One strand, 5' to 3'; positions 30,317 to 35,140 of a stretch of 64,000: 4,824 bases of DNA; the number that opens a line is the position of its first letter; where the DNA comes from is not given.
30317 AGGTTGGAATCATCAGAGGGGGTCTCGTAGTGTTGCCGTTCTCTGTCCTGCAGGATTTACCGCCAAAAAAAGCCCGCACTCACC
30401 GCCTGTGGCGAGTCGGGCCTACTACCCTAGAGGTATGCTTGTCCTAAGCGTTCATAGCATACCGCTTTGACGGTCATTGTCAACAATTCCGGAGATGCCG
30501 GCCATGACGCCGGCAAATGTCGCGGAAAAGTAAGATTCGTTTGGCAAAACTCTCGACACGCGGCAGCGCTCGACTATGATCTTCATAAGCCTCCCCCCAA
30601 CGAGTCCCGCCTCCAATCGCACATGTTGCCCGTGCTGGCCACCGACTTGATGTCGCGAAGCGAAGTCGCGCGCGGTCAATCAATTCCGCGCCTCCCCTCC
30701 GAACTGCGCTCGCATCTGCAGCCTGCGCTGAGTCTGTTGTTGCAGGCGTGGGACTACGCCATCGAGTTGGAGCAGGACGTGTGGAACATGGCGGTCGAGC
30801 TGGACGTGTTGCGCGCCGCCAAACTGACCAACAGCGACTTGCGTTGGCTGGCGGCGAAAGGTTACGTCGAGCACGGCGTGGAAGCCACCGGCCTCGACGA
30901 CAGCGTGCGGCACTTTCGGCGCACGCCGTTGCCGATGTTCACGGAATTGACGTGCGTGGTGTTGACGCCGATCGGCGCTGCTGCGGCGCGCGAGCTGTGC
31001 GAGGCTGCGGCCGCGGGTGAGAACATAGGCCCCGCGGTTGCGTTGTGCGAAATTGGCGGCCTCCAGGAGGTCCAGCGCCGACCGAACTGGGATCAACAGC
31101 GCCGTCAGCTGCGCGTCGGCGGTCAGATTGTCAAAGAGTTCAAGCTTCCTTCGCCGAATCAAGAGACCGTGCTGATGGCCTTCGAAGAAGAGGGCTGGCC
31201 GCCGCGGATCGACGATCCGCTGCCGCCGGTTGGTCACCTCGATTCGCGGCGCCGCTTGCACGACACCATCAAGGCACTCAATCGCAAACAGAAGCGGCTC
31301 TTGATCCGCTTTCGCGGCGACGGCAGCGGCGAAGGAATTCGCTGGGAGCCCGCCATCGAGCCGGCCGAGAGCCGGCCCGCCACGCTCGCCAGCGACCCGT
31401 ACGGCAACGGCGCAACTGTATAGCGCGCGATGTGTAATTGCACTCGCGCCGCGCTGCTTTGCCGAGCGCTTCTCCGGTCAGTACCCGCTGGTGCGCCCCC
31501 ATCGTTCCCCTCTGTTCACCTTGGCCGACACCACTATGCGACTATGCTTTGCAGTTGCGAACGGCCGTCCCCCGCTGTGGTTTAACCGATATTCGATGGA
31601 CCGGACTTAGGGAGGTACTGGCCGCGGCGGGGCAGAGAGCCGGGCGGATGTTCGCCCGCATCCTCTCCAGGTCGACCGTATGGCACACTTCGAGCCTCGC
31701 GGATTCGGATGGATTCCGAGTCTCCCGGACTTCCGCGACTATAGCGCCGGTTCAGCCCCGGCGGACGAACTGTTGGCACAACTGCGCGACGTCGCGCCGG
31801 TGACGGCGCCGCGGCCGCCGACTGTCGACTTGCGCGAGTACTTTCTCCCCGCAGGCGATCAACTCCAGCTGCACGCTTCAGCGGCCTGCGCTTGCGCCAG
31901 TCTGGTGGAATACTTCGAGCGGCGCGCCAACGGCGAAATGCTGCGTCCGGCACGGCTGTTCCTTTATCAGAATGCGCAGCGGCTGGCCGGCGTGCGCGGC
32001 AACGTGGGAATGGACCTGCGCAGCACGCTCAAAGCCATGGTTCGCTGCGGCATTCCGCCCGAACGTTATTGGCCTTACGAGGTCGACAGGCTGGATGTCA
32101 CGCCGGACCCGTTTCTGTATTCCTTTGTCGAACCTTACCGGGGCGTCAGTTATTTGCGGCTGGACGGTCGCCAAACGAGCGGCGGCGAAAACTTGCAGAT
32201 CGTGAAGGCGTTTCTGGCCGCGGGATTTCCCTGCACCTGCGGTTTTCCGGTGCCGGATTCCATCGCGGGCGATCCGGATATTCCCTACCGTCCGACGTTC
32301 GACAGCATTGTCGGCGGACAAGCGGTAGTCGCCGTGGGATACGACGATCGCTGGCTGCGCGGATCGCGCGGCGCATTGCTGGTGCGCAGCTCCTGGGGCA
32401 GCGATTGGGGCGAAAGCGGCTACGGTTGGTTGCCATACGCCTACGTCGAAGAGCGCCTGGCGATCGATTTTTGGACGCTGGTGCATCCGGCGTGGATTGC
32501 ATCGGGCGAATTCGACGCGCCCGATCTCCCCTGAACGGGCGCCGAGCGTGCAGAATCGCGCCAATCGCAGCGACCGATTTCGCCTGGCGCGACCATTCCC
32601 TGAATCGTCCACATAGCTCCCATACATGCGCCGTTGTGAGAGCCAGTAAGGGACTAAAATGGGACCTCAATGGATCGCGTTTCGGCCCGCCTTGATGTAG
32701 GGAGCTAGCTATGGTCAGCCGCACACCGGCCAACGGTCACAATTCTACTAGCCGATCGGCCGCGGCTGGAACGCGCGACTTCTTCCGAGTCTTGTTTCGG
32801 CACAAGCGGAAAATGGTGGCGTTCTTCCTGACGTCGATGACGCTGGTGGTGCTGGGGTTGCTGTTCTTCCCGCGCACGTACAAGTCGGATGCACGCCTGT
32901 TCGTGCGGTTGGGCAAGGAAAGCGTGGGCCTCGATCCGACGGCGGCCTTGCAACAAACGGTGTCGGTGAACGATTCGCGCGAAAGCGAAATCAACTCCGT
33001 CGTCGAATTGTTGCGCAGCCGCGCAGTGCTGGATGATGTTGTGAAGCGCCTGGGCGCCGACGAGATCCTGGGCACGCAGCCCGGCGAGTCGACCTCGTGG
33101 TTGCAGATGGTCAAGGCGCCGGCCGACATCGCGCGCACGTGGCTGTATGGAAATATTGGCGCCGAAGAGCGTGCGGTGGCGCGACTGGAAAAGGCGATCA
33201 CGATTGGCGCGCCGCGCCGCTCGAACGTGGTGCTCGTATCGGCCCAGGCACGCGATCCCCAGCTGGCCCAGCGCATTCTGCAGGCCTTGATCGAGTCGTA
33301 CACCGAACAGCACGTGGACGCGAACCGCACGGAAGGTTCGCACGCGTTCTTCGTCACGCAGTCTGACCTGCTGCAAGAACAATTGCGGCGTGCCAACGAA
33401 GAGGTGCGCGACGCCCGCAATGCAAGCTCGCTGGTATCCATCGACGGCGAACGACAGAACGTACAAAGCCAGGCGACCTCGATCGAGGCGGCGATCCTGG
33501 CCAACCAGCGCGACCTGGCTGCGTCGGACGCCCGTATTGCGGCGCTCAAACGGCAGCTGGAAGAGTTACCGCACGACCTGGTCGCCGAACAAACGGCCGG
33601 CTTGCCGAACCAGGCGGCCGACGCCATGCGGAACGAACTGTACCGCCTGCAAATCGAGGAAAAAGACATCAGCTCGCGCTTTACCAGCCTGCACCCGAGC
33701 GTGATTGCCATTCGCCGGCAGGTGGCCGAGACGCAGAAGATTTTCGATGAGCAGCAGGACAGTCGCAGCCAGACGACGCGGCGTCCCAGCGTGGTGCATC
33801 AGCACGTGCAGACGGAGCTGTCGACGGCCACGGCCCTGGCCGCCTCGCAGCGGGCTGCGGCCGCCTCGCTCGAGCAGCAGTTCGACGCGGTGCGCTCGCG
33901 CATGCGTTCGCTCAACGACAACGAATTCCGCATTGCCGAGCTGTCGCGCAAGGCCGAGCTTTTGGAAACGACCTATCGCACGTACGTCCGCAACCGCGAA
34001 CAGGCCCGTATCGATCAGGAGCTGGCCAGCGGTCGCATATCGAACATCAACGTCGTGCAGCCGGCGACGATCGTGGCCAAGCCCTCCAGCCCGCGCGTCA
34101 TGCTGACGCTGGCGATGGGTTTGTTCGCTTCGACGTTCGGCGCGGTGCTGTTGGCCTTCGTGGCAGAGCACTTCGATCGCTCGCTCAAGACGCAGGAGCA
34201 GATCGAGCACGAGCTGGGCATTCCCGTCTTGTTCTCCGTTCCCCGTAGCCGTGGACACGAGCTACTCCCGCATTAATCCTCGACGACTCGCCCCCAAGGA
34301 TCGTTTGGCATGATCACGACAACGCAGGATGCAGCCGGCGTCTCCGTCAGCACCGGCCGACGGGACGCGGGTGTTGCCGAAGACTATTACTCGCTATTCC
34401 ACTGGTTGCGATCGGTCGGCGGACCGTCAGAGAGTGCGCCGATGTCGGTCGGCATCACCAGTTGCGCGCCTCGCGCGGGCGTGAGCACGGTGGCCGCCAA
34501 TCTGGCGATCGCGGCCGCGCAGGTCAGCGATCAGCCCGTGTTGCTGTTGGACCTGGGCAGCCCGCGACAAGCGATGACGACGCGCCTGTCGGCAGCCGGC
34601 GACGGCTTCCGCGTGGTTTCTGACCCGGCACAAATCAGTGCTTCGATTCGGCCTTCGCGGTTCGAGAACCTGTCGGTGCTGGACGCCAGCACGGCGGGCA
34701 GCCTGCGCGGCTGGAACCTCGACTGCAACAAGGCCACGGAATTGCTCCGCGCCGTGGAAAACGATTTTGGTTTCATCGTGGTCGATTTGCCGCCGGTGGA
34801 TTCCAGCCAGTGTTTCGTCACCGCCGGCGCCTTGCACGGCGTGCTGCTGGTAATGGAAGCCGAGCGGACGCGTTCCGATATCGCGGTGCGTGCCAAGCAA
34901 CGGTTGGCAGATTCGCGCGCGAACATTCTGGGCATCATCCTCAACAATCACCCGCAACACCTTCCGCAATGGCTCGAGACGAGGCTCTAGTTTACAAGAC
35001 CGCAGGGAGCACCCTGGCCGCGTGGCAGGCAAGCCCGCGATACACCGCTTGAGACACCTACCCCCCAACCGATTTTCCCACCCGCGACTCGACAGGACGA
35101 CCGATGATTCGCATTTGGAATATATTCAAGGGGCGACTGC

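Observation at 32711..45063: Complete Wzx/Wzy-type exopolysaccharide locus ending in a dedicated diguanylate cyclase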

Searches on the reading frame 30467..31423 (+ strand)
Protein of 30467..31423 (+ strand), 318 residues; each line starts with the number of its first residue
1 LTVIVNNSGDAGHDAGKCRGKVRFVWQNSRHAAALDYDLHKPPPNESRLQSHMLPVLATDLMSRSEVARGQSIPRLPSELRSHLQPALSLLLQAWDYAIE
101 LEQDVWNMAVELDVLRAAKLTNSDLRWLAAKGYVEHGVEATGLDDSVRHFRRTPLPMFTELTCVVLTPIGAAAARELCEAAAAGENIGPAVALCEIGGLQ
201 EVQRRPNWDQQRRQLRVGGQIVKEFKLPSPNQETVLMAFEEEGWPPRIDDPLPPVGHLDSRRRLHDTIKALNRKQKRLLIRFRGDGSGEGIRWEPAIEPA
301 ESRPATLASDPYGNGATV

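Call 4: search_protein_families(library=pfam, proteins=[window:30467-31423:+], max_evalue=0.01)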
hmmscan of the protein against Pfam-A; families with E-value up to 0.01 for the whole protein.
window:30467-31423:+ (318 aa): 0 families

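Call 44: search_protein_families(library=ncbifam, proteins=[window:30467-31423:+], max_evalue=0.01)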
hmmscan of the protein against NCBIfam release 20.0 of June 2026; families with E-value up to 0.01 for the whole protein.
window:30467-31423:+ (318 aa): 0 families

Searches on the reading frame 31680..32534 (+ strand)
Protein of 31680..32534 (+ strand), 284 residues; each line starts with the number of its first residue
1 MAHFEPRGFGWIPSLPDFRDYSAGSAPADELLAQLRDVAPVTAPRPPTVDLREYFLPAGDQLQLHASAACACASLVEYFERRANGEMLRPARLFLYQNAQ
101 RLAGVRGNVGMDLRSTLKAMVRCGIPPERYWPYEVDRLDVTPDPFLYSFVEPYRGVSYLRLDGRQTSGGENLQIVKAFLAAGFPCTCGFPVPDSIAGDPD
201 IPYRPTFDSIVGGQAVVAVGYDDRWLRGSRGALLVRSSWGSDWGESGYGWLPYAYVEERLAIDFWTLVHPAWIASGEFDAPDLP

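Call 4: search_protein_families(library=pfam, proteins=[window:31680-32534:+], max_evalue=0.01)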
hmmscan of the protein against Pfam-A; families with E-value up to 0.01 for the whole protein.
window:31680-32534:+ (284 aa): 1 family
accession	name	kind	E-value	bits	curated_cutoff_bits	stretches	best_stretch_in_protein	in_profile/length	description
PF00112.29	Peptidase_C1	-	0.00077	20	20.7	1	213-250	167-201/220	Papain family cysteine protease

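Call 44: search_protein_families(library=ncbifam, proteins=[window:31680-32534:+], max_evalue=0.01)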
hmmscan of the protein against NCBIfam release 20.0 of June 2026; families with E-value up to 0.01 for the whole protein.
window:31680-32534:+ (284 aa): 0 families

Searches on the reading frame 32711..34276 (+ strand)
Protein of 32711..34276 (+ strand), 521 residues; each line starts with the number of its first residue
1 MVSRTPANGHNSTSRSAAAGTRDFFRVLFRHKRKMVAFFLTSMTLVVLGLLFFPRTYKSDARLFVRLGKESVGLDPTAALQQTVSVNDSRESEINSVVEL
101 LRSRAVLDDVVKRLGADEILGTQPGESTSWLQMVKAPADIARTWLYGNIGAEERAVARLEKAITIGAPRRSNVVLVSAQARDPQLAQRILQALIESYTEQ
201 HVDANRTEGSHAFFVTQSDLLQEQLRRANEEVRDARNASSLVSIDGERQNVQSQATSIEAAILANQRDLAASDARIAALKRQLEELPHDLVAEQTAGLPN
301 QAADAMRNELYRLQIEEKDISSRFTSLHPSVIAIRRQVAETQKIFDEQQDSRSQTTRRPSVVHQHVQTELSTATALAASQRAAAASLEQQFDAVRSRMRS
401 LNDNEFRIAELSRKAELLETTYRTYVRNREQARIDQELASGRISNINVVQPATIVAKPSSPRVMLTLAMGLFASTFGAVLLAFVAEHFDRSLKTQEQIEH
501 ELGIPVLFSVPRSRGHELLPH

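Call 3: search_protein_families(library=pfam, proteins=[window:32711-34276:+], max_evalue=0.01)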
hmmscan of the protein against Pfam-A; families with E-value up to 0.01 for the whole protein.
window:32711-34276:+ (521 aa): 2 families
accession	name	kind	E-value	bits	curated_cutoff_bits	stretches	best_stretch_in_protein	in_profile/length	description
PF13807.11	GNVR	-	4.7e-07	30.1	27.7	1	410-484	8-79/82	G-rich domain on putative tyrosine kinase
PF02706.20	Wzz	-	0.00011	22.9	25.5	1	24-113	8-90/91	Chain length determinant protein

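Call 6: search_protein_families(library=ncbifam, proteins=[window:32711-34276:+], max_evalue=0.01)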
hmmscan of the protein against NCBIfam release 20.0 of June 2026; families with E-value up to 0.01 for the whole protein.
window:32711-34276:+ (521 aa): 8 families
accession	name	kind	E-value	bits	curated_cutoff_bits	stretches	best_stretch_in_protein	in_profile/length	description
TIGR03007.1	pepcterm_ChnLen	equivalog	1e-46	159.2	278.85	2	151-512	101-462/498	XrtA system polysaccharide chain length determinant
TIGR01005.1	eps_transp_fam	subfamily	3e-24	85.2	411.7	1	24-514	9-481/754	exopolysaccharide transport protein family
TIGR03017.1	EpsF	equivalog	5.8e-22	78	422.75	1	30-508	13-441/444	chain length determinant protein EpsF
TIGR01006.1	polys_exp_MPA1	subfamily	6.2e-16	58.5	296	1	442-511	153-222/226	CspC family polysaccharide chain length determinant protein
NF007350.0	PRK09841.1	equivalog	4.1e-08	31.8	1248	1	385-514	349-474/726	tyrosine-protein kinase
NF041864.1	EpsV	equivalog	2e-05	23.4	800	1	152-510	144-481/484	PCP family exopolysaccharide biosynthesis protein EpsV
TIGR02168.1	SMC_prok_B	equivalog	3.7e-05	21.7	567.35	1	190-453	705-957/1181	chromosome segregation protein SMC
NF045487.1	ASRP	equivalog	0.00097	17.8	300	1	190-444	130-393/593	archaea-specific SMC-related protein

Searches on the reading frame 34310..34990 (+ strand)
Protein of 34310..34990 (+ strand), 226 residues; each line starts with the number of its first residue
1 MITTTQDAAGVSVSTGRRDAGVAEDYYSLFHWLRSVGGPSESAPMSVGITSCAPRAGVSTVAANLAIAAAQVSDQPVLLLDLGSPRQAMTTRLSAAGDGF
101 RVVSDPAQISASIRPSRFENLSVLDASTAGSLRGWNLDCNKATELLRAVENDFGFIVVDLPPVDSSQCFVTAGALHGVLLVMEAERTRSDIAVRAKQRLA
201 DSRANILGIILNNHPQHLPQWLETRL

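Call 3: search_protein_families(library=pfam, proteins=[window:34310-34990:+], max_evalue=0.01)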
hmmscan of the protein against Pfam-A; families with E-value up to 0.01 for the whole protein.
window:34310-34990:+ (226 aa): 2 families
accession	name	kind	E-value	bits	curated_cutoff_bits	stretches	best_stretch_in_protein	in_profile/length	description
PF10609.15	ParA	-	0.0013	18.7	27.1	1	50-213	9-174/246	NUBPL iron-transfer P-loop NTPase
PF13614.12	AAA_31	-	0.0031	17.9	27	1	57-167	14-132/177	AAA domain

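Call 6: search_protein_families(library=ncbifam, proteins=[window:34310-34990:+], max_evalue=0.01)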
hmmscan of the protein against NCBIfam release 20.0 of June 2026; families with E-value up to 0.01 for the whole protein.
window:34310-34990:+ (226 aa): 9 families
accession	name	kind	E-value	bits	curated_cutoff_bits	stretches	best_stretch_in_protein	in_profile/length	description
TIGR01007.1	eps_fam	subfamily_domain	2.3e-19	69.7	108.05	1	46-214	19-190/204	polysaccharide biosynthesis tyrosine autokinase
TIGR03029.1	EpsG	equivalog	6.6e-13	48.4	313.8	1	48-212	107-273/274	chain length determinant protein tyrosine kinase EpsG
TIGR03018.1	pepcterm_TyrKin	hypoth_equivalog_domain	5.2e-12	45.5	230.65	1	46-212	37-207/207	XrtA-associated tyrosine autokinase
TIGR03815.1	CpaE_hom_Actino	equivalog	5.5e-08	32.3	154.45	1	23-210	90-280/340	septum site-determining protein Ssd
TIGR01969.1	minD_arch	subfamily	4e-05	22.9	201.75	1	47-214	3-170/251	cell division ATPase MinD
TIGR01968.1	minD_bact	equivalog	0.0001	21.7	212.9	1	47-162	4-121/261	septum site-determining protein MinD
NF008568.0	PRK11519.1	equivalog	0.00051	18.3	1068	1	49-213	531-697/720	tyrosine-protein kinase Wzc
TIGR01005.1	eps_transp_fam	subfamily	0.00091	17.5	411.7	1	42-213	544-717/754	exopolysaccharide transport protein family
NF007350.0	PRK09841.1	equivalog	0.0027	15.9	1248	1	47-213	534-702/726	tyrosine-protein kinase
